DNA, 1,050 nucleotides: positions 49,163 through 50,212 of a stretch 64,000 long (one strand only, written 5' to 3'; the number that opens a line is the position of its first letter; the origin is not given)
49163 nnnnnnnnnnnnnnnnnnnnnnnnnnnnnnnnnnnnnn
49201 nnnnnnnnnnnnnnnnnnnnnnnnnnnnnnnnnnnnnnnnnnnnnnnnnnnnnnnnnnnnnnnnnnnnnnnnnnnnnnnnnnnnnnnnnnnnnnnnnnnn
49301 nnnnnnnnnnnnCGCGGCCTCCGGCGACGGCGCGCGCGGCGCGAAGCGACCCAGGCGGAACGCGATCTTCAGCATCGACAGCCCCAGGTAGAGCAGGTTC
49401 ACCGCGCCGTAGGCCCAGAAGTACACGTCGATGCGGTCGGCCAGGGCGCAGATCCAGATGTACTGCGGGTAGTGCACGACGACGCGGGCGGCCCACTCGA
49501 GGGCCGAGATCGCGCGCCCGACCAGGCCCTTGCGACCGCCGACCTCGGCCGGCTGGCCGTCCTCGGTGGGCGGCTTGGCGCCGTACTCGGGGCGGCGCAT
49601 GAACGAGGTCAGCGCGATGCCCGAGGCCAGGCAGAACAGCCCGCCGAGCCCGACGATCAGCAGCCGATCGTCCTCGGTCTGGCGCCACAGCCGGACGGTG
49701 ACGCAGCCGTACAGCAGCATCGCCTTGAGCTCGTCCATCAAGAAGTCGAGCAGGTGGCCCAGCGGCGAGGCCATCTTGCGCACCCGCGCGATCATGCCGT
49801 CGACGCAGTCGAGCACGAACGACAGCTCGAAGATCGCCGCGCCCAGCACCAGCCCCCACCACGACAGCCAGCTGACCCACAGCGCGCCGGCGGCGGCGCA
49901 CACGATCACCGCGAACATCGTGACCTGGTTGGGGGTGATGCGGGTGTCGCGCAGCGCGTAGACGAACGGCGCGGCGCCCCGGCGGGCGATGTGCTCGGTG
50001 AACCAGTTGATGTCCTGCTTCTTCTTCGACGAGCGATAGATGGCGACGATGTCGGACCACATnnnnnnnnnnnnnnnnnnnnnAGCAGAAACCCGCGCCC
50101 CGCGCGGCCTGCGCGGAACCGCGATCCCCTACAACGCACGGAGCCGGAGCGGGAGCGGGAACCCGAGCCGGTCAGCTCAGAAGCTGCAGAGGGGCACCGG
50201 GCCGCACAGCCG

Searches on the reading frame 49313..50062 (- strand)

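Call 24: search_protein_families(library=pfam, proteins=[window:49313-50062:-], max_evalue=0.001)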
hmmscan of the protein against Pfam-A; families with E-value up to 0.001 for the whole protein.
window:49313-50062:- (250 aa): 1 family
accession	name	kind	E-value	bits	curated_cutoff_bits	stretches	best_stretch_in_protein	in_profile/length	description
PF01066.26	CDP-OH_P_transf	-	7.3e-11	43.1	22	1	42-123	2-78/152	CDP-alcohol phosphatidyltransferase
